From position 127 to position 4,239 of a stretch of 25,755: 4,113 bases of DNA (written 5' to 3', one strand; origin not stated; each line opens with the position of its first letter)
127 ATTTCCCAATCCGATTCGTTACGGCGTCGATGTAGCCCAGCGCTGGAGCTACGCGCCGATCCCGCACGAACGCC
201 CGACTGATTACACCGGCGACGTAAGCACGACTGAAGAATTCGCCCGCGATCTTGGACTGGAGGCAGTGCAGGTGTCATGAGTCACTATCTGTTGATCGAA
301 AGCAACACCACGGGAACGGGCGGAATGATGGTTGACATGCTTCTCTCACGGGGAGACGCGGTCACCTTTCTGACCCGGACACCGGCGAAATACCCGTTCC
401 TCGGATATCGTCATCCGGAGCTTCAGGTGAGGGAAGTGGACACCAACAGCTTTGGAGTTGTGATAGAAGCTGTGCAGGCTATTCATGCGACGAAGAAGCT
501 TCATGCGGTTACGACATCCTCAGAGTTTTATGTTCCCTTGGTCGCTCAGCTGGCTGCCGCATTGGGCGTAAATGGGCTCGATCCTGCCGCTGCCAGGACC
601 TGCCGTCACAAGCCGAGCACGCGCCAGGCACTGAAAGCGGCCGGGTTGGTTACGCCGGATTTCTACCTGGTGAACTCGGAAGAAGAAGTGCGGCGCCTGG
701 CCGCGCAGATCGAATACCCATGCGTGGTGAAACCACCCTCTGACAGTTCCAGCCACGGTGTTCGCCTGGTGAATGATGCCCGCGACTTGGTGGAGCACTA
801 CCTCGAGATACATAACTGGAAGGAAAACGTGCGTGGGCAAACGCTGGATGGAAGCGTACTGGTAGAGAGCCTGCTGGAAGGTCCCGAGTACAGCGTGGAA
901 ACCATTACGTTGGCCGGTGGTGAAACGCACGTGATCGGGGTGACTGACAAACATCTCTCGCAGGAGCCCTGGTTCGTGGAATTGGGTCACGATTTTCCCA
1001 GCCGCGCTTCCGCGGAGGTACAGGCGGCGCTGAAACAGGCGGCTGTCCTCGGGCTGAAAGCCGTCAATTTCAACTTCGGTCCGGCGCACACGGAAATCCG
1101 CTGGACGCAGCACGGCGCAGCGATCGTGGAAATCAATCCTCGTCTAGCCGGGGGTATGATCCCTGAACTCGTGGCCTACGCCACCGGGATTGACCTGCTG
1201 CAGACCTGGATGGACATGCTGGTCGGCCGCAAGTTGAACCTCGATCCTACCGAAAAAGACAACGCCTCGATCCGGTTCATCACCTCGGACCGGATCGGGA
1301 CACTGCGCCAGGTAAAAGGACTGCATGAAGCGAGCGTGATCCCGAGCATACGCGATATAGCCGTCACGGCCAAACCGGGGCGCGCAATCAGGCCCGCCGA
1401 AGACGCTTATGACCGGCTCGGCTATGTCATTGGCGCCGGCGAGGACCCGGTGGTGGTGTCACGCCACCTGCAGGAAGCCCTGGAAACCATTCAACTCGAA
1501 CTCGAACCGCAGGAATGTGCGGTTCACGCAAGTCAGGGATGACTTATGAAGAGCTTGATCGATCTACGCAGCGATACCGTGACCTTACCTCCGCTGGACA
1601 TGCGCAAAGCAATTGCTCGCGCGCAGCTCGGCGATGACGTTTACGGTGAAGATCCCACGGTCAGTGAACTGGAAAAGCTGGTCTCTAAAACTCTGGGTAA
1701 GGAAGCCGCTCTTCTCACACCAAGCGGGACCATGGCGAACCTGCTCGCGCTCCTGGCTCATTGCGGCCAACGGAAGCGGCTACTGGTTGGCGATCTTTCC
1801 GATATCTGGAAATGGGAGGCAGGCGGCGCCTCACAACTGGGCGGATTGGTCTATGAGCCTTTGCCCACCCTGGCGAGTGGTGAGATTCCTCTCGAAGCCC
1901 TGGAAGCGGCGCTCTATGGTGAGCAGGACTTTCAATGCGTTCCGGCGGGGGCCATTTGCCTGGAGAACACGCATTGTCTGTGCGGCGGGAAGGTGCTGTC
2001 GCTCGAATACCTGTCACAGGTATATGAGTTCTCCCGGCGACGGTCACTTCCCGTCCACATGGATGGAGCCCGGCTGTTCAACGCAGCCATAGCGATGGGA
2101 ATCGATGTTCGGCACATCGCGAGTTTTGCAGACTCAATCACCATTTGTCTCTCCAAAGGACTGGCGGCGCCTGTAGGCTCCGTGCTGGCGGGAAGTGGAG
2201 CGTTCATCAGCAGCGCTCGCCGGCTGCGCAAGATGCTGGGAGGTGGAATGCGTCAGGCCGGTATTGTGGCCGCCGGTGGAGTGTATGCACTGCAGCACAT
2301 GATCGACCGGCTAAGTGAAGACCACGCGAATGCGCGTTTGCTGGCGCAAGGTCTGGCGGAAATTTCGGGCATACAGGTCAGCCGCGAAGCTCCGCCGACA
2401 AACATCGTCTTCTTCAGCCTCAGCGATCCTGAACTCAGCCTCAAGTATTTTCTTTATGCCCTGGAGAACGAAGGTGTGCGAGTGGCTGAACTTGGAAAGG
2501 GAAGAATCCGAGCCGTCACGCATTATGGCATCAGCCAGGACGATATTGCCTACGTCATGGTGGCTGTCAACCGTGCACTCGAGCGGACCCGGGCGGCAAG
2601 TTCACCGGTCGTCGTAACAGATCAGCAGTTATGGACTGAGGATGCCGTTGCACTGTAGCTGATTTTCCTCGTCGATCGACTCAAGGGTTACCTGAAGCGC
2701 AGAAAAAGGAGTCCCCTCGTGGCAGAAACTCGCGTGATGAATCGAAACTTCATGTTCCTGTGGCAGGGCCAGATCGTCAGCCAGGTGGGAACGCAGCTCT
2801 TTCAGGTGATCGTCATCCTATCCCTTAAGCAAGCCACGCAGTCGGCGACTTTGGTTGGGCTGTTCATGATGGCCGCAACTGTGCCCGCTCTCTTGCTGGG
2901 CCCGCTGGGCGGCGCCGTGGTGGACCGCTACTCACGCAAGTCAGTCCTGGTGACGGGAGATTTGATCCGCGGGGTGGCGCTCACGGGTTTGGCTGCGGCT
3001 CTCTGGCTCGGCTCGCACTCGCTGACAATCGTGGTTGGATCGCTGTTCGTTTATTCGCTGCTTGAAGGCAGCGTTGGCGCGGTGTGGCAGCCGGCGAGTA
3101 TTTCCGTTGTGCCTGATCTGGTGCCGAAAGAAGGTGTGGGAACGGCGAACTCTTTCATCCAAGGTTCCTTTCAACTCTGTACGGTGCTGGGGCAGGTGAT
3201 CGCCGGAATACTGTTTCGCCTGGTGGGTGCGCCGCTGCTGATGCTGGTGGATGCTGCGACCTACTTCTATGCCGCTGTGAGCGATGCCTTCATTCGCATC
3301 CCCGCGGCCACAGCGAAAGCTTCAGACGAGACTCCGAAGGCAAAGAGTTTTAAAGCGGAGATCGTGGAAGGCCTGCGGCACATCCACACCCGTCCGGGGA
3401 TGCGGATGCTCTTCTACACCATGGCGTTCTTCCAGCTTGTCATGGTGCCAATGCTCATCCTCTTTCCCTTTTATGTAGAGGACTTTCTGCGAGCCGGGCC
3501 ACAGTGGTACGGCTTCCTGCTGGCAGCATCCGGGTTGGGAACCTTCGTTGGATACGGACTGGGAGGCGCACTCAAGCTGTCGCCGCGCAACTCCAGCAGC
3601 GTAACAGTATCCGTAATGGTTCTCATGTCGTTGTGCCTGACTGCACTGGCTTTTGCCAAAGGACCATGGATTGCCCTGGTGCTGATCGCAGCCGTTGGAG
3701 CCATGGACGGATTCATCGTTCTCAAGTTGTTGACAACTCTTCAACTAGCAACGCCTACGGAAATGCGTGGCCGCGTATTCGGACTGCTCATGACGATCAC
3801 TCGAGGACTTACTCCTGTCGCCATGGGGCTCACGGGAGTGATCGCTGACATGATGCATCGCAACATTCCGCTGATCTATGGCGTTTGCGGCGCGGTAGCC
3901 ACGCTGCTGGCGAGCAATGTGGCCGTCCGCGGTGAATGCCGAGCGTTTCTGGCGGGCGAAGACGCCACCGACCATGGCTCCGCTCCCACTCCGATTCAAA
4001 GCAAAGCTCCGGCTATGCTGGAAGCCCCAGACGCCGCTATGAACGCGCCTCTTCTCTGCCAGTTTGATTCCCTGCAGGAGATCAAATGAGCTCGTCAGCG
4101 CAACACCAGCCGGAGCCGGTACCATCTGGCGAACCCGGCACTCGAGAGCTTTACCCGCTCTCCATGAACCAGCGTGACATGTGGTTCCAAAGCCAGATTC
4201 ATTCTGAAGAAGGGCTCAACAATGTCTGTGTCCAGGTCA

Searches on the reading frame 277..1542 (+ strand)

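Call 7: search_protein_families(library=pfam, proteins=[window:277-1542:+])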
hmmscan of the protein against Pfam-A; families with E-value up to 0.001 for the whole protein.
window:277-1542:+ (421 aa): 10 families
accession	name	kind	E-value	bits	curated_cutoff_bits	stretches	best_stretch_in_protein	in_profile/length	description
PF13535.11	ATP-grasp_4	-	1.7e-25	90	27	1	145-294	1-157/160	ATP-grasp domain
PF18603.7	LAL_C2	-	2.8e-19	69.6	29.4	1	333-410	1-78/78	L-amino acid ligase C-terminal domain 2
PF02786.22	CPSase_L_D2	-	1.2e-08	35.2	19.8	1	116-321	6-209/211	Carbamoyl-phosphate synthase L chain, ATP binding domain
PF02655.19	ATP-grasp_3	-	1.5e-08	35.3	23.2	1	110-292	2-159/160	ATP-grasp domain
PF15632.11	ATPgrasp_Ter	-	1.8e-07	31.4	29.1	1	194-327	5-120/131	ATP-grasp in the biosynthetic pathway with Ter operon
PF02222.28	ATP-grasp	-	1.4e-06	28.5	27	1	117-200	1-76/179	ATP-grasp domain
PF18130.6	ATPgrasp_N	-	2.6e-06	28.3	27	1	59-97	40-78/81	ATP-grasp N-terminal domain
PF07478.18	Dala_Dala_lig_C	-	3e-06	27.3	24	1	120-255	3-133/204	D-ala D-ala ligase C-terminus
PF13549.11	ATP-grasp_5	-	5.6e-06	26.3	27.6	1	106-198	6-104/221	ATP-grasp domain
PF01071.24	GARS_A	-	3.4e-05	24.2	27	1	115-211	6-100/194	Phosphoribosylglycinamide synthetase, ATP-grasp (A) domain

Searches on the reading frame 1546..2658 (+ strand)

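Call 7: search_protein_families(library=pfam, proteins=[window:1546-2658:+])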
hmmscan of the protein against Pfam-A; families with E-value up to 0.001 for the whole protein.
window:1546-2658:+ (370 aa): 2 families
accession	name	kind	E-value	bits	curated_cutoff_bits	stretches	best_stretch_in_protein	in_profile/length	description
PF01212.27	Beta_elim_lyase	-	1e-93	314.3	27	1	6-290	1-285/288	Beta-eliminating lyase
PF01041.23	DegT_DnrJ_EryC1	-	0.00011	22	19.8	0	29-71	16-58/360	DegT/DnrJ/EryC1/StrS aminotransferase family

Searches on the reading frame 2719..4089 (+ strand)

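Call 7: search_protein_families(library=pfam, proteins=[window:2719-4089:+])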
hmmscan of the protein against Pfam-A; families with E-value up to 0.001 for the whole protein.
window:2719-4089:+ (456 aa): 2 families
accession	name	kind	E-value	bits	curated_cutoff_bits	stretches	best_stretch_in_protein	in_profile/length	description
PF07690.21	MFS_1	-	1.5e-32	113.3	33.4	1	17-361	4-339/347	Major Facilitator Superfamily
PF05977.19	MFS_3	-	6.3e-31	107.8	27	1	8-399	9-390/524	Transmembrane secretion effector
